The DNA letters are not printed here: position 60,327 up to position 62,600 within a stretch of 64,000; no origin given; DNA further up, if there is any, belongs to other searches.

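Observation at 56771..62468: Three consecutive paralogs with conserved N- and C-terminal modules and a core that expands about six-fold, sitting in the tip-protein slot of a T3SS translocon operon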

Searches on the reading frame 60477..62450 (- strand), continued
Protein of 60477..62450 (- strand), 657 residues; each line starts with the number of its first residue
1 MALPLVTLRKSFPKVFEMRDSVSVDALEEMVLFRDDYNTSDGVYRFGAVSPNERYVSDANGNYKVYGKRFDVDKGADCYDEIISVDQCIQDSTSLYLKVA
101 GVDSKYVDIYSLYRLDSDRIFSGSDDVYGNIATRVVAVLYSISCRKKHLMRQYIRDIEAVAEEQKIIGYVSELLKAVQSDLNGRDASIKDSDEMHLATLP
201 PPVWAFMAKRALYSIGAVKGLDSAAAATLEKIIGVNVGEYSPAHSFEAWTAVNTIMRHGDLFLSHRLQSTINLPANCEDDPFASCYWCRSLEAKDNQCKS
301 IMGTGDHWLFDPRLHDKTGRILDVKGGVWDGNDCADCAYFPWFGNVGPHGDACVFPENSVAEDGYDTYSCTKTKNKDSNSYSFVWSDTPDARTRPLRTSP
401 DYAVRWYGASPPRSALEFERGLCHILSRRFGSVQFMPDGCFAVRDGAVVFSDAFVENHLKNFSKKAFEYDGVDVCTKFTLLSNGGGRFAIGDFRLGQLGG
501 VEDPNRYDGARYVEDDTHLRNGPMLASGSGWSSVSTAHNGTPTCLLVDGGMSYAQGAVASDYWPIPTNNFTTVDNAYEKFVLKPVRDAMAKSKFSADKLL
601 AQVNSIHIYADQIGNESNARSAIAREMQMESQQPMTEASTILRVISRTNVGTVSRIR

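Call 75: search_protein_families(library=pfam, proteins=[L001:18505-21630:-, L003:870-2435:+, L003:2445-3317:+, L003:3330-4127:+, L006:14406-15350:+], max_evalue=0.01)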
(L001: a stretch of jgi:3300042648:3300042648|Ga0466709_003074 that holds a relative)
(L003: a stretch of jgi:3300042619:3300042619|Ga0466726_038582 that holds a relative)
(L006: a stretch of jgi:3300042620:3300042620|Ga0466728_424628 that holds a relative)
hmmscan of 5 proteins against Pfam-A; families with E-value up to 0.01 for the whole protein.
L001:18505-21630:- (1041 aa): 1 family
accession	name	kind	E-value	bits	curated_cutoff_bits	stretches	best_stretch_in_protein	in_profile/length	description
PF12252.14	SidE_PDE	-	0.00013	22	25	1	266-439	24-221/226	SidE phosphodiesterase (PDE) domain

L003:870-2435:+ (521 aa): 0 families

L003:2445-3317:+ (290 aa): 0 families

L003:3330-4127:+ (265 aa): 0 families

L006:14406-15350:+ (314 aa): 0 families

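Call 81: fold_search(model_id=the predicted structure, library=pdb)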
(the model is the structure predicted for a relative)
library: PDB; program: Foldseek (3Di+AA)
matches with E <= 10: 3; with E <= 0.001: 0
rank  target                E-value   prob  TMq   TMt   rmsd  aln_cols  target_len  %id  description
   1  7sn4_W                5.3e+00  0.01  0.08  0.09  35.2       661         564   11  Cryo-EM structure of the enterohemorrhagic E. coli O157:H7 flagellar filament (released 2022-03-16)
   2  7sn4_A                5.8e+00  0.01  0.08  0.09  41.6       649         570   12  Cryo-EM structure of the enterohemorrhagic E. coli O157:H7 flagellar filament (released 2022-03-16)
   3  3izi_A                6.7e+00  0.01  0.04  0.05  20.7       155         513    8  Mm-cpn rls with ATP (released 2011-02-02)

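Call 85: list_cluster_members(proteins=[P0030, P0033, P0037, P0039, P0041, P0044, P0052, P0055, P0057, P0025])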
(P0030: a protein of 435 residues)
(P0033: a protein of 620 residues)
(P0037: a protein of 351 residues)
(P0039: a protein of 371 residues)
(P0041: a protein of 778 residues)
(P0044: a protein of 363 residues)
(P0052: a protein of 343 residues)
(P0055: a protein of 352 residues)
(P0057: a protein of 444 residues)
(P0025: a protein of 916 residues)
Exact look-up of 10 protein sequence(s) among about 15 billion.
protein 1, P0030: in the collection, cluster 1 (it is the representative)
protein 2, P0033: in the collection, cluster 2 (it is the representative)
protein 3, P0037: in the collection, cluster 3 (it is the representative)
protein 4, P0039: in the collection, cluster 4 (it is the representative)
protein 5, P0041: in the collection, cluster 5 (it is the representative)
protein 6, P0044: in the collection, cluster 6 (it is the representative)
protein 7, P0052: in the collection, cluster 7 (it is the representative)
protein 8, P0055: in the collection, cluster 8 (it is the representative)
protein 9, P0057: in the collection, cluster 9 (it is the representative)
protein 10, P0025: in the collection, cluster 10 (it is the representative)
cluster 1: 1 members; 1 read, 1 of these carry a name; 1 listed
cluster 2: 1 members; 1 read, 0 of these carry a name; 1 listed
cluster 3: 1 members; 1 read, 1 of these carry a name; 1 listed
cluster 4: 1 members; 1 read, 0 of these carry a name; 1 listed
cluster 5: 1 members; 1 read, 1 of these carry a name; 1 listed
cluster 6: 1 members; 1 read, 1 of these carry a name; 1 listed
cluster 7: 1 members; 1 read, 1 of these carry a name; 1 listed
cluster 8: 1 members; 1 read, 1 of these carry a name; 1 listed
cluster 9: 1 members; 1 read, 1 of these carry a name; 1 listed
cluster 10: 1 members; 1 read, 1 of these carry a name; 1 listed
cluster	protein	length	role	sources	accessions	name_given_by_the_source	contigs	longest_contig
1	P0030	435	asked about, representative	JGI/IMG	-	hypothetical protein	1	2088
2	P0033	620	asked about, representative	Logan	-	-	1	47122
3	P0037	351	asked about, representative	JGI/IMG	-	hypothetical protein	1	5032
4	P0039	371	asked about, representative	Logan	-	-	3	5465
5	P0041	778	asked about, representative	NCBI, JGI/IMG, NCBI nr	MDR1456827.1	MAG: hypothetical protein LBI34_02100 [Puniceicoccales bacterium] | hypothetical protein | hypothetical protein [Puniceicoccales bacterium]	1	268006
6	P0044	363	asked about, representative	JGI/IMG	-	hypothetical protein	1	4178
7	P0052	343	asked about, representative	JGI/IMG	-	hypothetical protein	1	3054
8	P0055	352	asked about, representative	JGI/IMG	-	hypothetical protein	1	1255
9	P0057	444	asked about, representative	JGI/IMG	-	hypothetical protein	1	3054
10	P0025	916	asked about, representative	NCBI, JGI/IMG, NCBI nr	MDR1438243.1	MAG: hypothetical protein LBI69_04275 [Puniceicoccales bacterium] | hypothetical protein | hypothetical protein [Puniceicoccales bacterium]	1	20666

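Call 86: find_encoding_contigs(protein=P0041, flank=10000, max_places=2)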
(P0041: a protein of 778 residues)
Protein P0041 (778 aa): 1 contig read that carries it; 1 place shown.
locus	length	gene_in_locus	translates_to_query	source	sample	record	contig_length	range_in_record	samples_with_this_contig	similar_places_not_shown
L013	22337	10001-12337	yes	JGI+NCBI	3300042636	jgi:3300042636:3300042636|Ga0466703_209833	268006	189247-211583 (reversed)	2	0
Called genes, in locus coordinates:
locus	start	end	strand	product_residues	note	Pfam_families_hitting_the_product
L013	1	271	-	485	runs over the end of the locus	PF01425:Amidase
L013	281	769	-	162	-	PF02686:GatC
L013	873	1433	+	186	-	PF01765:RRF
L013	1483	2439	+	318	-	PF01520:Amidase_3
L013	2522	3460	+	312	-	-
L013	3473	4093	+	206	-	PF01914:MarC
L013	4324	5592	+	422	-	-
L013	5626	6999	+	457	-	-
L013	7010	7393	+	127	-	-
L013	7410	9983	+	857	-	-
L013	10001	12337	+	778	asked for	-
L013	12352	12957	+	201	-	-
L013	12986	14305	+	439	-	-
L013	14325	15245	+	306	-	-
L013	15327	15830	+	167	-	-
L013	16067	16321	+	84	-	PF00381:PTS-HPr (weak)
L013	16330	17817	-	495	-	PF00587:tRNA-synt_2b, PF03129:HGTP_anticodon, PF09180:ProRS-C_1 (weak)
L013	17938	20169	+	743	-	PF03030:H_PPase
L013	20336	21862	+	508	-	PF00443:UCH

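Call 87: find_encoding_contigs(protein=P0033, flank=10000, max_places=2)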
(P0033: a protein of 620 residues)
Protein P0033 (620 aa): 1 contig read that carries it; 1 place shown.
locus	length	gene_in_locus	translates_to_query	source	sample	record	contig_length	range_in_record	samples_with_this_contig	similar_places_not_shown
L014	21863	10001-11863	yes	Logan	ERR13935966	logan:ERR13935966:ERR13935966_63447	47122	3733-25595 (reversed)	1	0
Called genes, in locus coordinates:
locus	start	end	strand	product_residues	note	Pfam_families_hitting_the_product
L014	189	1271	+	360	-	PF00155:Aminotran_1_2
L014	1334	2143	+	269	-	PF01513:NAD_kinase, PF20143:NAD_kinase_C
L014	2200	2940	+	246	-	-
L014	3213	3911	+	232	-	-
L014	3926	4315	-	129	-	PF02472:ExbD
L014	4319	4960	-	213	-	PF01618:MotA_ExbB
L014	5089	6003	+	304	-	PF03167:UDG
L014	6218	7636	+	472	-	-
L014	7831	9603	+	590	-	-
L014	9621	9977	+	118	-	-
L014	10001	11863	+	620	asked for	-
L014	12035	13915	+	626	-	-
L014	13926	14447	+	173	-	-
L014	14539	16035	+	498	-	-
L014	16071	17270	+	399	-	-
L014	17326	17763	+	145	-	-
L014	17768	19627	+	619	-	PF03958:Secretin_N, PF00263:Secretin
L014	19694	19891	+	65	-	PF01084:Ribosomal_S18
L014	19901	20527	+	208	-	PF13580:SIS_2, PF01380:SIS (weak)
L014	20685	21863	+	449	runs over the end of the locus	PF10396:TrmE_N, PF12631:MnmE_helical, PF01926:MMR_HSR1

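Call 90: search_protein_families(library=ncbifam, proteins=[L014:17768-19627:+, L014:17326-17763:+, L013:15327-15830:+, L014:14539-16035:+, L014:16071-17270:+, L014:13926-14447:+], max_evalue=0.01)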
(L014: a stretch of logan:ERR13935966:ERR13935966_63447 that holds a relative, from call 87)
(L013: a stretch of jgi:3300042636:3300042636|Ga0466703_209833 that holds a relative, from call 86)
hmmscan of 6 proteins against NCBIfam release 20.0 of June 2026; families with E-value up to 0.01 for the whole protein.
L014:17768-19627:+ (619 aa): 9 families
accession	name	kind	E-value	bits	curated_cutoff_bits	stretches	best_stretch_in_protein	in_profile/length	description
TIGR02516.1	type_III_yscC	equivalog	6.4e-108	361.3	238.45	2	284-574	181-462/463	type III secretion system outer membrane ring subunit SctC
NF011873.0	PRK15346.1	equivalog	1.3e-84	284.7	524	2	302-574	233-495/499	EscC/YscC/HrcC family type III secretion system outer membrane ring protein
TIGR02515.1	IV_pilus_PilQ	subfamily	3.6e-40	138.3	284.35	2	390-574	247-428/428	type IV pilus secretin PilQ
TIGR02517.1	type_II_gspD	equivalog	5.9e-28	97.7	351.35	1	242-576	241-593/600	type II secretion system secretin GspD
NF010083.0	PRK13568.1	equivalog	1.5e-26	93.1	554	1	251-574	95-418/419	DNA uptake porin HofQ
NF007851.2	PRK10560.1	exception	1.3e-19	70.4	598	1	241-575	81-411/412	DNA uptake porin HofQ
TIGR02519.1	pilus_MshL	equivalog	1.9e-18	66.5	250.2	1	340-573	35-290/290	pilus (MSHA type) biogenesis protein MshL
NF042912.1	Amuc_1098_fam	equivalog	1.5e-09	36.5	750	1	502-574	725-797/805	Amuc_1098 family type IV pilus outer membrane protein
TIGR02520.1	pilus_B_mal_scr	equivalog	0.0076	14.8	287.65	0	355-556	301-501/513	PilN family type IVB pilus formation outer membrane protein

L014:17326-17763:+ (145 aa): 0 families

L013:15327-15830:+ (167 aa): 0 families

L014:14539-16035:+ (498 aa): 1 family
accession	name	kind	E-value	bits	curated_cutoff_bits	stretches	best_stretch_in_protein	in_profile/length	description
NF050162.1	chryseo_ChrI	equivalog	0.00018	21.5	275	1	245-365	40-153/162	chryseobasin maturation helper ChrI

L014:16071-17270:+ (399 aa): 2 families
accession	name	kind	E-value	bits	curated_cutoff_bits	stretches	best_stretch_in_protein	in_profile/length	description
NF052420.1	translocon_SseD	equivalog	4.8e-05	23.5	130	1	252-394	17-148/152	type III secretion system translocon protein SseD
NF038055.1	T3SS_SctB_pilot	subfamily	0.0028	17.2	37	1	210-305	47-152/313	type III secretion system translocon subunit SctB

L014:13926-14447:+ (173 aa): 7 families
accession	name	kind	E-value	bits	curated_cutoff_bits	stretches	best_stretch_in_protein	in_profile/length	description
TIGR02552.1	LcrH_SycD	equivalog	6.4e-18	64.8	104.8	1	27-142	2-117/136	SycD/LcrH family type III secretion system chaperone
NF052415.1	T3SS_chap_SctY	equivalog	7e-05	23.3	70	1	48-138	11-104/106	type III secretion apparatus assembly chaperone SctY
NF053852.1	vesicle_Bd0635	exception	0.00029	20.5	250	1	7-82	102-177/223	CpoB-like predatory vesicle lipoprotein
NF047371.1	FlcA_CTERM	equivalog_domain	0.00039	19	300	1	43-97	473-527/646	periplasmic flagellar collar protein FlcA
TIGR02917.1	PEP_TPR_lipo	equivalog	0.0012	16.9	312.2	0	42-103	430-491/899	XrtA/PEP-CTERM system TPR-repeat protein PrsT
NF011886.0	PRK15359.1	equivalog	0.0062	16.3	146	1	19-109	3-93/144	type III secretion system chaperone protein SscB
NF040959.1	MamA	equivalog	0.0086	15.5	200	0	39-134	67-162/204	magnetosome protein MamA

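Call 102: search_protein_families(library=phrogs, proteins=[window:60477-62450:-], max_evalue=0.01)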
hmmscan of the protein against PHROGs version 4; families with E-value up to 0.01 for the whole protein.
window:60477-62450:- (657 aa): 0 families

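Call 103: search_protein_families(library=padloc, proteins=[window:60477-62450:-], max_evalue=0.01)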
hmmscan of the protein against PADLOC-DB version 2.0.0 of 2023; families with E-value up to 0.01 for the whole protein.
window:60477-62450:- (657 aa): 0 families
